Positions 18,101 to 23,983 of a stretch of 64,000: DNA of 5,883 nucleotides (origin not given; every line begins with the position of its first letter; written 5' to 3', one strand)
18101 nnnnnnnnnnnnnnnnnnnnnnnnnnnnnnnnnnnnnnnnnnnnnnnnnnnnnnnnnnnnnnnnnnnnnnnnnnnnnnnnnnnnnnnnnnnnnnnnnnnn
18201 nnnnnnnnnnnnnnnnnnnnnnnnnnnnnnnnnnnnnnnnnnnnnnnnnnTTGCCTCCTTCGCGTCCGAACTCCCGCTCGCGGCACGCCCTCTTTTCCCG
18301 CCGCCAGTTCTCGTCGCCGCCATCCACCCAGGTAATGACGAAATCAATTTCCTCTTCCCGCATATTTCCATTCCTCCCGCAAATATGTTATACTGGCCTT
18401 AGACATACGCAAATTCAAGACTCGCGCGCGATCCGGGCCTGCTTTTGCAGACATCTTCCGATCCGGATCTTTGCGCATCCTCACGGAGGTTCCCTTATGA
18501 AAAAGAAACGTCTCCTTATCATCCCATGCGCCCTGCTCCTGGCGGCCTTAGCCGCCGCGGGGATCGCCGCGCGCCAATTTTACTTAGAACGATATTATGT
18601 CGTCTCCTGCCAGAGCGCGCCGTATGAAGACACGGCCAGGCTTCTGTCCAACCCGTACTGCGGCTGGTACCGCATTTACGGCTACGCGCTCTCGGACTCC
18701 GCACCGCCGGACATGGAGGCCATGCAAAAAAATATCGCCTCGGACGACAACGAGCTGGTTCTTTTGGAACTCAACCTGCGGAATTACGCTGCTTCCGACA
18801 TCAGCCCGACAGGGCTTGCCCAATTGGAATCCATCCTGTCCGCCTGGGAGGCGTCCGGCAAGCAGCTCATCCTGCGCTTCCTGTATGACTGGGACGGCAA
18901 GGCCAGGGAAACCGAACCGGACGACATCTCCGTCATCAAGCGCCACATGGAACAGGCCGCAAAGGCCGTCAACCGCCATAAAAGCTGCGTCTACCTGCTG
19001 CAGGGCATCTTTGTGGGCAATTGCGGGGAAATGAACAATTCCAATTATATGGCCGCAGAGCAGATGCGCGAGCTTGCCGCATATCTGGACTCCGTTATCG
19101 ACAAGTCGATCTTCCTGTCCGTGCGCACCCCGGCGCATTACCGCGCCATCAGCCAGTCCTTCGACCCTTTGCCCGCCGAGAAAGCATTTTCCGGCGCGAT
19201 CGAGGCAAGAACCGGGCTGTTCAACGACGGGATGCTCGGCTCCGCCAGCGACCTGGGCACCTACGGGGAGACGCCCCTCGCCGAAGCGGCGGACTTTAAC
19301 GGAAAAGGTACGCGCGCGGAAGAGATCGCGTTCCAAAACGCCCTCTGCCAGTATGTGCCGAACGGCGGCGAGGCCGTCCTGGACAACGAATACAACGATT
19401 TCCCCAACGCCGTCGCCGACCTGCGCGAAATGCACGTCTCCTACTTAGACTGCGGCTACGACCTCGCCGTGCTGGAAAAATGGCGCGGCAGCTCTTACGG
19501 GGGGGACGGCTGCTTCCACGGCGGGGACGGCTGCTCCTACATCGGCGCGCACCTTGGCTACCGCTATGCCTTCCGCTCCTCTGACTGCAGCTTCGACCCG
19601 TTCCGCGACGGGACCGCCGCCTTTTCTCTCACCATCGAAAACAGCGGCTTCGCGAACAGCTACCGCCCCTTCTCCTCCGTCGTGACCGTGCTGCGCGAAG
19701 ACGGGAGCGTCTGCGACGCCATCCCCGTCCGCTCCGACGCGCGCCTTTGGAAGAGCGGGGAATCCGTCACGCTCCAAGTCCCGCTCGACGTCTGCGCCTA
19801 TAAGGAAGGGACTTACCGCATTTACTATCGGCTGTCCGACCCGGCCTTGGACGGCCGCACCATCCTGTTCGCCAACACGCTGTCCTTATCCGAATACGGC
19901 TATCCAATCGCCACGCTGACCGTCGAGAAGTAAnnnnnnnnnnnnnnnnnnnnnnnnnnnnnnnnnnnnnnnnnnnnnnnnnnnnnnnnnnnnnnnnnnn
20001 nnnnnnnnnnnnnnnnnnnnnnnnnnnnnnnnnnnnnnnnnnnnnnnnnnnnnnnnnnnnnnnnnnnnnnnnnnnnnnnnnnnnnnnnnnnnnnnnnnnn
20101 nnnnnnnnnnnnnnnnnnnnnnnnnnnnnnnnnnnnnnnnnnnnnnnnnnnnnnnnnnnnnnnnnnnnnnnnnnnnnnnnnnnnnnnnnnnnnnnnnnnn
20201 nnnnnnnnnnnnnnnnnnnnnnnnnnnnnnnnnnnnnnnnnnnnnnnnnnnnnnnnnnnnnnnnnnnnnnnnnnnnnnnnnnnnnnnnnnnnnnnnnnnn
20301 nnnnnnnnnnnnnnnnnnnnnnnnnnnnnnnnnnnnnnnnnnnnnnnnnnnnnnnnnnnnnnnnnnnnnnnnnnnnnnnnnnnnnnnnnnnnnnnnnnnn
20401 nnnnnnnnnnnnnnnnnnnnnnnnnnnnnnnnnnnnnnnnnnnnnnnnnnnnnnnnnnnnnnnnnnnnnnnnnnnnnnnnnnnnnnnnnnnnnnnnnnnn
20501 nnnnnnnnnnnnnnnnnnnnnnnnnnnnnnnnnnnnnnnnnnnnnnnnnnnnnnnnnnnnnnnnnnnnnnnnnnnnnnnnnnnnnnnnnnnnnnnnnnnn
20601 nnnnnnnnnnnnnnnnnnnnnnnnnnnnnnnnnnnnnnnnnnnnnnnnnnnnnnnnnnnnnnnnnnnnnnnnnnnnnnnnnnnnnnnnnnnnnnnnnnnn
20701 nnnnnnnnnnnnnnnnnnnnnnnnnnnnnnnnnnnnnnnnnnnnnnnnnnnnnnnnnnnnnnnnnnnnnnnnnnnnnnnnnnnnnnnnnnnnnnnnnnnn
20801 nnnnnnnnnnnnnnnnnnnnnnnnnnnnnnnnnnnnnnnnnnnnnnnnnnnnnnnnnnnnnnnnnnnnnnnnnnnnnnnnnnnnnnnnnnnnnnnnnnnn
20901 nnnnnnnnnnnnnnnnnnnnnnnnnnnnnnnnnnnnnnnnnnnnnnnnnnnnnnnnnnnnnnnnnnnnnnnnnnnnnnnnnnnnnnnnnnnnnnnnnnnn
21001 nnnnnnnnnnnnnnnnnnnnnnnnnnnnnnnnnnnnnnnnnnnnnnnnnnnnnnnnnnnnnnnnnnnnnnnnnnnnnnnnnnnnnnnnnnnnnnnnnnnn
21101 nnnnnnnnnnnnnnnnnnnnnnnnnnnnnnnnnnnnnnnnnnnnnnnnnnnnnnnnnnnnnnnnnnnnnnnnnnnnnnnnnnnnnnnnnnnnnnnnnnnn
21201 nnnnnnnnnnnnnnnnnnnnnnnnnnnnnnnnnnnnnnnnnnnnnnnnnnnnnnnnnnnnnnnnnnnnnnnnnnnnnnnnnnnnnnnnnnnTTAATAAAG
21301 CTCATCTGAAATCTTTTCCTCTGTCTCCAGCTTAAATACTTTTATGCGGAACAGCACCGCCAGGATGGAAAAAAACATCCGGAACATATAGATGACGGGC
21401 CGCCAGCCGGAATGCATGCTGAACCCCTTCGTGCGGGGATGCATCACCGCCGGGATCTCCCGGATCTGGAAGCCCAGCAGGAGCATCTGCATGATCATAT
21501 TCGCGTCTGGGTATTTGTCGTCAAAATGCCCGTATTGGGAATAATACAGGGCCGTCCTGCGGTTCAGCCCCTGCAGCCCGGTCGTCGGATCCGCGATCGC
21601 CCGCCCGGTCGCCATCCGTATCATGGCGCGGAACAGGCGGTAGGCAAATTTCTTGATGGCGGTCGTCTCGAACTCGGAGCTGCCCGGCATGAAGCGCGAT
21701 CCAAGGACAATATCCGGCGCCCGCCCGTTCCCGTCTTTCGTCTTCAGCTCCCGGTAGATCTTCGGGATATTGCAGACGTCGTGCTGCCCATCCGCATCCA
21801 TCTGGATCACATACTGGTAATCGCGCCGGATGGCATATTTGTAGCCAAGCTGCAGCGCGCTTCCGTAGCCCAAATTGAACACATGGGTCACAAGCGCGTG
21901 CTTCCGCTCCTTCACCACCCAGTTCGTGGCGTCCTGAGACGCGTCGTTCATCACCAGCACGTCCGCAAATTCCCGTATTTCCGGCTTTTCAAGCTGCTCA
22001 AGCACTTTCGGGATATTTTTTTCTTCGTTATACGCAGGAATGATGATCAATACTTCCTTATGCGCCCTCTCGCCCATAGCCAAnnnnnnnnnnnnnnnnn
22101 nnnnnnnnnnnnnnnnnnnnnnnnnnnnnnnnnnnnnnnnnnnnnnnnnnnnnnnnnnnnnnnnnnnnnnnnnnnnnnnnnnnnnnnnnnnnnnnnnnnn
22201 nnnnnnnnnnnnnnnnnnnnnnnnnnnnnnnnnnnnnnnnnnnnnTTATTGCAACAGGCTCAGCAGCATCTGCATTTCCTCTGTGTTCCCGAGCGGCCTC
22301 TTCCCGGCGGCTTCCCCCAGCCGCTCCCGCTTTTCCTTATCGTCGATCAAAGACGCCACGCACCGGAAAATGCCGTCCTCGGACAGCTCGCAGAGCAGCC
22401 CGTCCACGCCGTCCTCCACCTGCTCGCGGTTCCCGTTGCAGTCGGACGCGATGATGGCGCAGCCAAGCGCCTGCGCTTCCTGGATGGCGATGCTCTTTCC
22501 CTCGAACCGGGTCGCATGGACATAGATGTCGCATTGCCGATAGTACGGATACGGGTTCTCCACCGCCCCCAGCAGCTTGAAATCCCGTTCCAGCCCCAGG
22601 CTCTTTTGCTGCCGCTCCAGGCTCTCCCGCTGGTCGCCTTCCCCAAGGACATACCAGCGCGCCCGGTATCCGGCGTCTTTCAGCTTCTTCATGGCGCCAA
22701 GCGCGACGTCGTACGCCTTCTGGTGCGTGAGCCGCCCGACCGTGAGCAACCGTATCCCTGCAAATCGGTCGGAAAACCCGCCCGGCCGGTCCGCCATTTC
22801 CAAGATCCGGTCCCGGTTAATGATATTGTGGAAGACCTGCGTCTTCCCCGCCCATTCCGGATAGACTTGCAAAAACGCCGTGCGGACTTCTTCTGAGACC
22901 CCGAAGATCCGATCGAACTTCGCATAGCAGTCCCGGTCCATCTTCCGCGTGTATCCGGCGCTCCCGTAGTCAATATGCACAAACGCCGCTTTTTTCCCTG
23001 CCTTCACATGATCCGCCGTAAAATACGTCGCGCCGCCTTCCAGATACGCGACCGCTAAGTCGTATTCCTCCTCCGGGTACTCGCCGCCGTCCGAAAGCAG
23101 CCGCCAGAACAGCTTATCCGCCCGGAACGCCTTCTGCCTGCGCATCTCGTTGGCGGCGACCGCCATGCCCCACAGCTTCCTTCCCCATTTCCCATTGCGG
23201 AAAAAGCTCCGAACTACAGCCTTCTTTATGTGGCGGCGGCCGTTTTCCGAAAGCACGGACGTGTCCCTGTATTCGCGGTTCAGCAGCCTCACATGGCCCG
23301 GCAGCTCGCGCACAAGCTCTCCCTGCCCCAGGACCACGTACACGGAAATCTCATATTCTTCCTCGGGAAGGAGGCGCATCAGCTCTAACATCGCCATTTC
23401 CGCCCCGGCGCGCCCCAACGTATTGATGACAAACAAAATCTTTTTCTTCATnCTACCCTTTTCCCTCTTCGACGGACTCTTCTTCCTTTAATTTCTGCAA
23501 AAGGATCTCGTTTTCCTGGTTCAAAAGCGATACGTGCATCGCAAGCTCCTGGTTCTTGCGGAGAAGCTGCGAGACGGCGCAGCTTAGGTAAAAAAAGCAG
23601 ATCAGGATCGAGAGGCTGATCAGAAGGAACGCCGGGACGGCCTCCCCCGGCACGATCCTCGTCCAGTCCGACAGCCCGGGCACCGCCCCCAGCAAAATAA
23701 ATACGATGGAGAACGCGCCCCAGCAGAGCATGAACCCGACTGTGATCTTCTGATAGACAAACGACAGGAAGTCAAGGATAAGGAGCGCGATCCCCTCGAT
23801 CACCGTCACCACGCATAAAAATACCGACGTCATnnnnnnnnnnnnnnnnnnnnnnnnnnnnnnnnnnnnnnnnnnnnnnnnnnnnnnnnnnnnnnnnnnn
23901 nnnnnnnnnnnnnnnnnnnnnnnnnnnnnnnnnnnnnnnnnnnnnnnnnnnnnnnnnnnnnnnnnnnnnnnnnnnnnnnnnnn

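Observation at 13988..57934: Recurrent re-copying of gene 3' ends, stop codon included, into the downstream intergenic space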

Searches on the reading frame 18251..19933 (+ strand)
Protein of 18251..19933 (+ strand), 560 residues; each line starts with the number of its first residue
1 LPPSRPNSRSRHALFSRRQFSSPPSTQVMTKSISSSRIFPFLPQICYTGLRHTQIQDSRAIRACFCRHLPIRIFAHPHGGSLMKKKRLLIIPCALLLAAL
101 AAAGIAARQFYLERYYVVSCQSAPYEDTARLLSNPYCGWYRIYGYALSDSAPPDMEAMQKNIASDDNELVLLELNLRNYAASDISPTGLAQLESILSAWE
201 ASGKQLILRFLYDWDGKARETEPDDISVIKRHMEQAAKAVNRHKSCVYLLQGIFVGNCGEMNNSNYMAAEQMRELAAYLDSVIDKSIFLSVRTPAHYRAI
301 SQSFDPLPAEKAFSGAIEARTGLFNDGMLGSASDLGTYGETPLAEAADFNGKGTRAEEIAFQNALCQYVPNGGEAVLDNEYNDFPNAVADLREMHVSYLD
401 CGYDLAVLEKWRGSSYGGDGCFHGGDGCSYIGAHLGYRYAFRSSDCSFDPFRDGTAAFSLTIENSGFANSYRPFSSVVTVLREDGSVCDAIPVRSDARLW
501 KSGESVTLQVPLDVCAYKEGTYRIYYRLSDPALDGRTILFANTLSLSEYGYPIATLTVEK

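Call 7: search_protein_families(library=pfam, proteins=[window:18251-19933:+])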
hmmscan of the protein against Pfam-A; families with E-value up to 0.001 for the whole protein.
window:18251-19933:+ (560 aa): 2 families
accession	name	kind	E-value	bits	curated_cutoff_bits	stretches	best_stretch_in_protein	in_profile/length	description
PF16116.10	DUF4832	-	7.7e-54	183.2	29.2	1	320-542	1-216/216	Domain of unknown function (DUF4832)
PF16173.10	DUF4874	-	1.3e-51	174.8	30.1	1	134-296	1-159/159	Domain of unknown function (DUF4874)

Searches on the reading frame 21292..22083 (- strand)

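Call 7: search_protein_families(library=pfam, proteins=[window:21292-22083:-])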
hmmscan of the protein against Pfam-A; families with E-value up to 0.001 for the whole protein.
window:21292-22083:- (263 aa): 1 family
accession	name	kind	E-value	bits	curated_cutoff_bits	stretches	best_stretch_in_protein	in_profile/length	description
PF00535.33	Glycos_transf_2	-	1.6e-15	57.9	23.3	1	13-175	2-161/168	Glycosyl transferase family 2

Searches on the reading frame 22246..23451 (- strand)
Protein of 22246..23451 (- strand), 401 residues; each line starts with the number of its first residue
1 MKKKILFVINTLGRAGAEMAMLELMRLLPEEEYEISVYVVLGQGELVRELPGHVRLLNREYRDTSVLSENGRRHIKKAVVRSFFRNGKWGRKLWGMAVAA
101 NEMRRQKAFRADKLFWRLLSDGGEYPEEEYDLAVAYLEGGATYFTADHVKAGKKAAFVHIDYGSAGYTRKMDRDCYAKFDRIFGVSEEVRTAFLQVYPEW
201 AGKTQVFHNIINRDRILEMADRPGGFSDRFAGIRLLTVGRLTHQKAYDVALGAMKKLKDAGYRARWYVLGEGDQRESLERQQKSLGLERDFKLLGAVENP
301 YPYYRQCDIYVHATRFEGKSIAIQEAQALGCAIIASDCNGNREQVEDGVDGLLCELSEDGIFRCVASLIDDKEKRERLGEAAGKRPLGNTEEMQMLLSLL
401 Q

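Call 7: search_protein_families(library=pfam, proteins=[window:22246-23451:-])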
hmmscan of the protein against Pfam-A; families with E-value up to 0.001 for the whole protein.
window:22246-23451:- (401 aa): 3 families
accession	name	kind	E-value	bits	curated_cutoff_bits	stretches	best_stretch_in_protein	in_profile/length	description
PF00534.26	Glycos_transf_1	-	1.2e-31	110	26.4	1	235-384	18-171/172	Glycosyl transferases group 1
PF13692.12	Glyco_trans_1_4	-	2.5e-28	99.6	27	1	234-371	3-142/142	Glycosyl transferases group 1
PF13439.12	Glyco_transf_4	-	0.00024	21.6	28.5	0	165-215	120-170/170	Glycosyltransferase Family 4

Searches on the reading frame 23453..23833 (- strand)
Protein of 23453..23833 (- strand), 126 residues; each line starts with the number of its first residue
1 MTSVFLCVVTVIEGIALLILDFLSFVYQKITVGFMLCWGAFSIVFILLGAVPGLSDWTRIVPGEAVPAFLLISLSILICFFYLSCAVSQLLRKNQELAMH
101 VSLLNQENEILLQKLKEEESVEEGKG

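Call 23: search_protein_families(library=pfam, max_evalue=0.01, proteins=[window:23453-23833:-])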
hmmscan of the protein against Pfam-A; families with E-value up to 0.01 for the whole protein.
window:23453-23833:- (126 aa): 2 families
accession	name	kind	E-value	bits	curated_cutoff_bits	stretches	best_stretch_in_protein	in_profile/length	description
PF10066.14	DUF2304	-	4.5e-07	30.5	25.5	1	8-107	4-106/106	Uncharacterized conserved protein (DUF2304)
PF05640.19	NKAIN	-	0.002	18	25.9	1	2-102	9-101/206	Na,K-Atpase Interacting protein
